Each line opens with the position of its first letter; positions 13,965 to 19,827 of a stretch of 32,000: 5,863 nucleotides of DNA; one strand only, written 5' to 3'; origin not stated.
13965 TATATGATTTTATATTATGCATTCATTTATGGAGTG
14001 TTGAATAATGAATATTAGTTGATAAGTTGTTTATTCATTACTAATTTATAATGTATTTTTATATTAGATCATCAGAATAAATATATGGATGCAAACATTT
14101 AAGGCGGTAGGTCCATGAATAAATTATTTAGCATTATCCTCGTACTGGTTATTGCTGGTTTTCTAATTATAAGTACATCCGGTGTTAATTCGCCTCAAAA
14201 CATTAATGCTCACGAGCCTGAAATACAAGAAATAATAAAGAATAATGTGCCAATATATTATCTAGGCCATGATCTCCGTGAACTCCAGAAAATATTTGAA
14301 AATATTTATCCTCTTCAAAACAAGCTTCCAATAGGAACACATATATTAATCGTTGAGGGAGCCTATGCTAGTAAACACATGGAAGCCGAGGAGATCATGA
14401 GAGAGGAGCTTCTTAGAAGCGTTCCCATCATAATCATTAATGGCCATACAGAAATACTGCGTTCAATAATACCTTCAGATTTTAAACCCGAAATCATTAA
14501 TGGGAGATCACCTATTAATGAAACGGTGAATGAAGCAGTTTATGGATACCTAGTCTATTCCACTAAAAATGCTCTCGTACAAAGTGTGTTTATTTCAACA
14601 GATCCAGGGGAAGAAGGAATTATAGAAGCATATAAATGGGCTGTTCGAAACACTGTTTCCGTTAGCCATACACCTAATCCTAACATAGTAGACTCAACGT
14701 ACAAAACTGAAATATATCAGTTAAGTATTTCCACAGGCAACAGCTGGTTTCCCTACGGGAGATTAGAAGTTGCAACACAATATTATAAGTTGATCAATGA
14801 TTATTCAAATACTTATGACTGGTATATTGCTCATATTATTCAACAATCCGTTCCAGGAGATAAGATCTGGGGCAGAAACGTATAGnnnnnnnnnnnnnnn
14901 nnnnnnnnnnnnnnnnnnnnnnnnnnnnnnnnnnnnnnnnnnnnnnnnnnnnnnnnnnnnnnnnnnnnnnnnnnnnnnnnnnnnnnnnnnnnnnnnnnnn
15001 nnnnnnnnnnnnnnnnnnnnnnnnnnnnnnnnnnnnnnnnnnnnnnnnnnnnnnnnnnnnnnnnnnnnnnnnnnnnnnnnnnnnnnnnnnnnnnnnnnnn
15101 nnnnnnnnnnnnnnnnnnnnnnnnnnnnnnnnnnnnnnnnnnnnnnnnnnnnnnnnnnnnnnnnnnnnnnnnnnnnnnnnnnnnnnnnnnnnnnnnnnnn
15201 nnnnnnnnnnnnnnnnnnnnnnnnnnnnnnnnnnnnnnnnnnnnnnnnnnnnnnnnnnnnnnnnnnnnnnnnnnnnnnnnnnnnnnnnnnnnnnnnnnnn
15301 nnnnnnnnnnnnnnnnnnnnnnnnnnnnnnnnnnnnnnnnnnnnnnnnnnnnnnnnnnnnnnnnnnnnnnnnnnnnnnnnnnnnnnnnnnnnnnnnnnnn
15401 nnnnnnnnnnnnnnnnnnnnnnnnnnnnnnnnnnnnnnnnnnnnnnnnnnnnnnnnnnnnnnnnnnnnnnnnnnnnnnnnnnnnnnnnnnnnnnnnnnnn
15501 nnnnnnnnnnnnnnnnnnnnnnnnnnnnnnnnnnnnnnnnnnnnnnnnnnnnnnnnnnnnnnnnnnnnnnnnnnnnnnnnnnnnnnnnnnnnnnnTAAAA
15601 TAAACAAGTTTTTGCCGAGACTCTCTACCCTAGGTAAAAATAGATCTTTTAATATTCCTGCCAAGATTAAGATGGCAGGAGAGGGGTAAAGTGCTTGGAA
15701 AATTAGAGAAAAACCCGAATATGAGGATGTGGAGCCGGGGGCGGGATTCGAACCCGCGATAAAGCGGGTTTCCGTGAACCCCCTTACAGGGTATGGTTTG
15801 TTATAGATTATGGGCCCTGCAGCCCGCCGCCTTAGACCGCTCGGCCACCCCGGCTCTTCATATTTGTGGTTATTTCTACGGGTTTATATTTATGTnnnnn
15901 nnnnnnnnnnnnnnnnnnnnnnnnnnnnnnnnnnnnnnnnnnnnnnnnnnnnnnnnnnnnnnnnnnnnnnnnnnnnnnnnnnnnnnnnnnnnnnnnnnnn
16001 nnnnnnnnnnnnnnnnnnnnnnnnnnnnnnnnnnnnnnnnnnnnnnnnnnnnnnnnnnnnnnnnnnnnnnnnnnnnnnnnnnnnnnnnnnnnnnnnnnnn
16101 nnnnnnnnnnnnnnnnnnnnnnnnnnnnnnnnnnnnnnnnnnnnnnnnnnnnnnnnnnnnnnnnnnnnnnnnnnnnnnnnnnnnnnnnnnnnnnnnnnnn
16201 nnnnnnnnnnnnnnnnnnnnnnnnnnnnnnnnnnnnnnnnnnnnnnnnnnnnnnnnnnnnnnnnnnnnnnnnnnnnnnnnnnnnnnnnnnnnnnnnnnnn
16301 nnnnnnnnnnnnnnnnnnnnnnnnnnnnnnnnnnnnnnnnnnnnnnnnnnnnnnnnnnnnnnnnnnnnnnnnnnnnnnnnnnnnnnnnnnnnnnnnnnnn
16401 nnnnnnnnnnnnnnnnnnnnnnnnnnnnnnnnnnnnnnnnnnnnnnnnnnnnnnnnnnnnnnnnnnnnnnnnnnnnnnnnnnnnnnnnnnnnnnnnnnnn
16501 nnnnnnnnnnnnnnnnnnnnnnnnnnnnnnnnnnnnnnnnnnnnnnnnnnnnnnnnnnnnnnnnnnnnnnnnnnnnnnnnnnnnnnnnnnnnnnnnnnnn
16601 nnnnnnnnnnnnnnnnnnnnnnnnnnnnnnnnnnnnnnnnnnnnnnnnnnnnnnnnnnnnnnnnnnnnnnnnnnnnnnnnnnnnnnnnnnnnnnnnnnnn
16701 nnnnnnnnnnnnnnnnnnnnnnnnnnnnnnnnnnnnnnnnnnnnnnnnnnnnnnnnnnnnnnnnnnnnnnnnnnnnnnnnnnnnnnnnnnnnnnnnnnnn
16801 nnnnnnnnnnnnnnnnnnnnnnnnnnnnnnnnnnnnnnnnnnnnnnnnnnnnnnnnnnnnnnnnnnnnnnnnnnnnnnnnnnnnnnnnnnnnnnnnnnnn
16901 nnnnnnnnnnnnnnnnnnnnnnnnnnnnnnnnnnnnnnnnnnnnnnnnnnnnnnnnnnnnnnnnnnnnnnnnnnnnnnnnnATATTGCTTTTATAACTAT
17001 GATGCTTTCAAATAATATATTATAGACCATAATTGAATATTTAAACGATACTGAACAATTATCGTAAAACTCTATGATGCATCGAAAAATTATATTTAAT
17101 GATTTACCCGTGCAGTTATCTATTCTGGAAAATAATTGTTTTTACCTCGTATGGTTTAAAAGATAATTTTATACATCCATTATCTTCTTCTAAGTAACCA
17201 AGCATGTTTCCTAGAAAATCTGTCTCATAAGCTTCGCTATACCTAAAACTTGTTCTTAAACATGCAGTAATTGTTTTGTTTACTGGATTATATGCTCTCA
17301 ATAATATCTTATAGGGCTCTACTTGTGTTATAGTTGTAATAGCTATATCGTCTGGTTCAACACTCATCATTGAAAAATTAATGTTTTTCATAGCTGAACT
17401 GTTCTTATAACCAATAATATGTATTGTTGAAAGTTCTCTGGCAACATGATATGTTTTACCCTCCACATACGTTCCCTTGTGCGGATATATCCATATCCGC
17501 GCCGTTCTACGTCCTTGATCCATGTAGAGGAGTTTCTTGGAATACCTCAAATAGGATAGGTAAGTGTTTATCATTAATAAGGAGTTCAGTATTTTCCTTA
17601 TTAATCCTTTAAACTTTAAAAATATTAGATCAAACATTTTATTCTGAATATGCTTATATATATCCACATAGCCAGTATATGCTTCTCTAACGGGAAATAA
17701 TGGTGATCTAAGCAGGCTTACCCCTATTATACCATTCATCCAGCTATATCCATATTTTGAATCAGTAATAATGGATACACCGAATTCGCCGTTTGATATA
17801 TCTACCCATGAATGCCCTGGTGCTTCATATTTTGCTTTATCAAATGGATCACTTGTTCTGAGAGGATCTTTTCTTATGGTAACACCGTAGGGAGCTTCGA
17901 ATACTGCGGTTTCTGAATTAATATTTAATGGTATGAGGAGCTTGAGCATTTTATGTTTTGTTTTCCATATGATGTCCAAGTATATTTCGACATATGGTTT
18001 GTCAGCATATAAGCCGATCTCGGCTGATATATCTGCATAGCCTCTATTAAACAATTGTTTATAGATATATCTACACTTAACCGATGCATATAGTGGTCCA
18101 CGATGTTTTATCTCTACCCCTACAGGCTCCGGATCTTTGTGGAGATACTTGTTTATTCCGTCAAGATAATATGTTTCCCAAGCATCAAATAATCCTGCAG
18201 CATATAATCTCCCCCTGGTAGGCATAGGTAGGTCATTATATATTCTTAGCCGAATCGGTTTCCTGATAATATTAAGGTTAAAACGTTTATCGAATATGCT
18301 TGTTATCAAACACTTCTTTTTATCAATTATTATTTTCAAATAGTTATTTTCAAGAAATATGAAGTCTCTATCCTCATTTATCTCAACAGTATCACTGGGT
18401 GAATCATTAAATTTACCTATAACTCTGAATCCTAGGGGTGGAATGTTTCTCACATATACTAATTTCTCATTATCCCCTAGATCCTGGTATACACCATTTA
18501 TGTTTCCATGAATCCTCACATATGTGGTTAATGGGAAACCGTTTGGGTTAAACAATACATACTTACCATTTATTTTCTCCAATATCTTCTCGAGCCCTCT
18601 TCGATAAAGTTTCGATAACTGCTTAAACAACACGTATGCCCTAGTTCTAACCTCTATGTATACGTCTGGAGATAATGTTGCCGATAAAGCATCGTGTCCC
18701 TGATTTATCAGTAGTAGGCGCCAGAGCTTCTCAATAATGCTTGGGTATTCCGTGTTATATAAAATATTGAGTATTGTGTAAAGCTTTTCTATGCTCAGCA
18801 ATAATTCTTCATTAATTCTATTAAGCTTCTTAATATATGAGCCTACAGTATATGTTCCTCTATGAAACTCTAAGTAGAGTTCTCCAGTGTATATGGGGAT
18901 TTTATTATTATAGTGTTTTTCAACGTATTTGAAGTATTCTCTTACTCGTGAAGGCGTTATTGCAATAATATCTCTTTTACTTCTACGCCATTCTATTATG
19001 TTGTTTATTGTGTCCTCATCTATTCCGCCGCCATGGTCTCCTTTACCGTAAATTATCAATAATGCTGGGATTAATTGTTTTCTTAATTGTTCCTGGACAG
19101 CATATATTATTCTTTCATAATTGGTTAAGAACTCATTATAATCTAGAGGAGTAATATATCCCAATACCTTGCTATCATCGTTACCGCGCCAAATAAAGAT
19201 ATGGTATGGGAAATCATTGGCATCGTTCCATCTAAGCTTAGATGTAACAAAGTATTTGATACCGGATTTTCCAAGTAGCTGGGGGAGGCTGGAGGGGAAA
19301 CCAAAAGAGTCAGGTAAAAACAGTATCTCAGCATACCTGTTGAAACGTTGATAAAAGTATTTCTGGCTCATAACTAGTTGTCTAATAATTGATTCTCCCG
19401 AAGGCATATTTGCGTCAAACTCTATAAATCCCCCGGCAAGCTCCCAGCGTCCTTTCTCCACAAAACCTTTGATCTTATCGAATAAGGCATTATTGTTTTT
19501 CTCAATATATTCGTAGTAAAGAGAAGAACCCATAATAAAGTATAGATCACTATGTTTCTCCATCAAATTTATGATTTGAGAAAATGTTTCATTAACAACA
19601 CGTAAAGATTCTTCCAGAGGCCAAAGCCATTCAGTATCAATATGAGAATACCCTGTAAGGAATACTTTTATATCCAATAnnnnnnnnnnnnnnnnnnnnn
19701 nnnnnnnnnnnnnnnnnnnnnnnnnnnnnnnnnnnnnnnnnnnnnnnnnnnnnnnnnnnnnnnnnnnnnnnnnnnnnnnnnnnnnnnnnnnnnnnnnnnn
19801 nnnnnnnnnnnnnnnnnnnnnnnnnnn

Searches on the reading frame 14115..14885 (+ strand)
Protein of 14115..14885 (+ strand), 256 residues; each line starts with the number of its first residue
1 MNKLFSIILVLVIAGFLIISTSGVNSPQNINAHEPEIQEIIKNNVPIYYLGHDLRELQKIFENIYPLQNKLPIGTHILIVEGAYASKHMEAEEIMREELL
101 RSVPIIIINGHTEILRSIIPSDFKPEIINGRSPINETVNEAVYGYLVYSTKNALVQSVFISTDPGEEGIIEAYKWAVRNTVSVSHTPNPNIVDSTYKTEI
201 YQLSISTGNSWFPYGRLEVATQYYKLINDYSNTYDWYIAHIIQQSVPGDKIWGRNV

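Call 12: find_encoding_contigs(protein=window:14115-14885:+, flank=10000, max_places=10)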
Protein window:14115-14885:+ (256 aa): 2 contigs read that carry it; 2 places shown.
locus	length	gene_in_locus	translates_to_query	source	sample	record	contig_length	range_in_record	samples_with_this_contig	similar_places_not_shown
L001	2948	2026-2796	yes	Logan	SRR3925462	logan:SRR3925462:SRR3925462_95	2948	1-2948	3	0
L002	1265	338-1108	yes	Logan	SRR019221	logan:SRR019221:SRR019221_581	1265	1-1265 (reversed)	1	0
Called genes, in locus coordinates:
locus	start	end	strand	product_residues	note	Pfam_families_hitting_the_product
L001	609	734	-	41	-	-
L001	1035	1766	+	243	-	PF00702:Hydrolase (faint), PF05116:S6PP, PF08282:Hydrolase_3, PF12710:HAD (faint), PF08282:Hydrolase_3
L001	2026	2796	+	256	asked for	-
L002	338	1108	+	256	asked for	-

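Call 34: search_protein_families(library=pfam, proteins=[window:14115-14885:+], max_evalue=0.001)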
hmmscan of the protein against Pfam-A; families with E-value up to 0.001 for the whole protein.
window:14115-14885:+ (256 aa): 0 families

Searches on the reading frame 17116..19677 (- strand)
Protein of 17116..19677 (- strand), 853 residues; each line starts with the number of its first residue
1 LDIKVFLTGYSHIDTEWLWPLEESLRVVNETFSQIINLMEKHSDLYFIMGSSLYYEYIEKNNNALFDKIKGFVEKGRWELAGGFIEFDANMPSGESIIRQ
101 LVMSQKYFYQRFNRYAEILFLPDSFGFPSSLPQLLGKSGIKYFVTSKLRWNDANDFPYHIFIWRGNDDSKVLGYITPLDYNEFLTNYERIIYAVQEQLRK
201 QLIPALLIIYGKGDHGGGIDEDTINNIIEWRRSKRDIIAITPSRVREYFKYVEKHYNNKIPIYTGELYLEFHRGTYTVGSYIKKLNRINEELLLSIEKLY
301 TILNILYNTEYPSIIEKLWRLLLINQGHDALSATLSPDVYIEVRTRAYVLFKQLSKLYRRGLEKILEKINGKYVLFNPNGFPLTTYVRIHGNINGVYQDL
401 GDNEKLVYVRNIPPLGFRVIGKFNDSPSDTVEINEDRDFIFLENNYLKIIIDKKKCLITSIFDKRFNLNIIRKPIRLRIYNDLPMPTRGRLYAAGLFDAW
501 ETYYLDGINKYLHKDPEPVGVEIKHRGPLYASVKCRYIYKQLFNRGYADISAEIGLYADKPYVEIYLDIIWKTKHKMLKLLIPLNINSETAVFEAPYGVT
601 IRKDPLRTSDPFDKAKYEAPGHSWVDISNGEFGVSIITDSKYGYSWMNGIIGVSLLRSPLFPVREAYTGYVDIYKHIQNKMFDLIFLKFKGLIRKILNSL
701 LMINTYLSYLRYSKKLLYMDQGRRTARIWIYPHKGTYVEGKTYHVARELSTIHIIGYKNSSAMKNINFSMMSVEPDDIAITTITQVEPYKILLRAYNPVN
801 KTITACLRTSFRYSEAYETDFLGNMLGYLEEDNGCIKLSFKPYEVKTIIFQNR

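Call 34: search_protein_families(library=pfam, proteins=[window:17116-19677:-], max_evalue=0.001)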
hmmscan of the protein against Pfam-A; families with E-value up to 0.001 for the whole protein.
window:17116-19677:- (853 aa): 5 families
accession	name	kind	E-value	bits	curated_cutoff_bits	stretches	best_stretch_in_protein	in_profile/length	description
PF01074.27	Glyco_hydro_38N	-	9.7e-68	228.9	25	1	4-263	1-269/270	Glycosyl hydrolases family 38 N-terminal domain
PF07748.19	Glyco_hydro_38C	-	7.7e-42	144.3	25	1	442-662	1-203/206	Glycosyl hydrolases family 38 C-terminal domain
PF09261.16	Alpha-mann_mid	-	5.1e-17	62.2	31.1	1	270-365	1-96/96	Alpha mannosidase middle domain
PF17677.7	Glyco_hydro38C2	-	9.6e-09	35.7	22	1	778-848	2-72/72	Glycosyl hydrolases family 38 C-terminal beta sandwich domain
PF03065.20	Glyco_hydro_57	-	2.2e-05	24.3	21.2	1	37-149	61-175/291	Glycosyl hydrolase family 57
